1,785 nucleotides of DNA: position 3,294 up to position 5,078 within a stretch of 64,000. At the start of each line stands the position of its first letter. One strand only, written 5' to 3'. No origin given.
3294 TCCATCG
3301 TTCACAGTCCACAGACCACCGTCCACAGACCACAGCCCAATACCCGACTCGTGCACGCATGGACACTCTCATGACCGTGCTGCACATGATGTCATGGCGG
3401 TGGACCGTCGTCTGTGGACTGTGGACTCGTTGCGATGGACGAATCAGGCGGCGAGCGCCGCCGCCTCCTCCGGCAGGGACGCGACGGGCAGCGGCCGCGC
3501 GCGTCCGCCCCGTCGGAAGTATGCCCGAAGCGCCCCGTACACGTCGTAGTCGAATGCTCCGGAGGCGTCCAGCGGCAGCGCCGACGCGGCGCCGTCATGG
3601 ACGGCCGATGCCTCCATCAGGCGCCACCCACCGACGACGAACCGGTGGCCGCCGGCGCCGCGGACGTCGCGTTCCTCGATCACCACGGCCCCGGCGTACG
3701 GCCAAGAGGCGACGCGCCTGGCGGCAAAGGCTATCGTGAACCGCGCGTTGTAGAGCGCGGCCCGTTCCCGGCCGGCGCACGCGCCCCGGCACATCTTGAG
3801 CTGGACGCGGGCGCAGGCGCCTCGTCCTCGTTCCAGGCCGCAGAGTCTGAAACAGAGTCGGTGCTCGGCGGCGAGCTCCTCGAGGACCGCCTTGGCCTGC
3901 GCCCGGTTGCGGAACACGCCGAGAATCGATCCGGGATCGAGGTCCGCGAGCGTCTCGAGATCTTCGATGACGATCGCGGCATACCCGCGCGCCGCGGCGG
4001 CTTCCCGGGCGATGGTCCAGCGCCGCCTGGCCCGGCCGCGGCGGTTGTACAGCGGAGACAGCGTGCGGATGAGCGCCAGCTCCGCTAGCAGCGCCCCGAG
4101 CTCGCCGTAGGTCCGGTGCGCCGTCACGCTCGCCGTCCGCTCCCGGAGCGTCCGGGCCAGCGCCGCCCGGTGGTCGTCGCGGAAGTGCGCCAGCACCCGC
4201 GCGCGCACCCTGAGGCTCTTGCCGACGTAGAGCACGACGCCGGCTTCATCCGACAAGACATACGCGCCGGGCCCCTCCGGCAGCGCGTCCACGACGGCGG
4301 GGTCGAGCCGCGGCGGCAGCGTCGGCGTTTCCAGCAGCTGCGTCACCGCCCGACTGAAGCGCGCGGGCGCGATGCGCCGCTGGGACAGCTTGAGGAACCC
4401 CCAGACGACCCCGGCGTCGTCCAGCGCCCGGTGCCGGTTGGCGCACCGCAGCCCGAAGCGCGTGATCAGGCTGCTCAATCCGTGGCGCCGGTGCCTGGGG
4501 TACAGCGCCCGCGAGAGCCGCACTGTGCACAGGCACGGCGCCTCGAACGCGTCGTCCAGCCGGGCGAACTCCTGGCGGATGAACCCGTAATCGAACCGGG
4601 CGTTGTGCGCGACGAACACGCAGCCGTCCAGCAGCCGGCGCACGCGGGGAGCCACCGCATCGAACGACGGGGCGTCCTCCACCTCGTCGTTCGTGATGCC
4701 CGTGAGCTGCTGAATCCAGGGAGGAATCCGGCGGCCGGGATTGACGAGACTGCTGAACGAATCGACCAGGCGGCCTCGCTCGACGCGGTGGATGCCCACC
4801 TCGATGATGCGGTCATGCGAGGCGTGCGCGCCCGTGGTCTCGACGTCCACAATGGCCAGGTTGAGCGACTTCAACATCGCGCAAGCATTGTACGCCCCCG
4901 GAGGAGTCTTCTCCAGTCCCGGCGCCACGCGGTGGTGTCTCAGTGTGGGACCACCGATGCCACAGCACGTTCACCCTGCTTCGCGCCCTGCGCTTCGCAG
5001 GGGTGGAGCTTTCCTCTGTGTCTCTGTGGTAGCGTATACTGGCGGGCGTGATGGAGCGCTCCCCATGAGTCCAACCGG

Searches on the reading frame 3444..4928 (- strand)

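Call 84: search_protein_families(library=pfam, proteins=[window:3444-4928:-], max_evalue=0.00001)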
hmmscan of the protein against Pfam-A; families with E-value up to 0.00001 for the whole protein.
window:3444-4928:- (494 aa): 1 family
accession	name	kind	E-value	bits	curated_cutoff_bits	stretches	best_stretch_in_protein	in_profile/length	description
PF00929.31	RNase_T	-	1.5e-36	126.8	24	1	26-172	2-157/164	Exonuclease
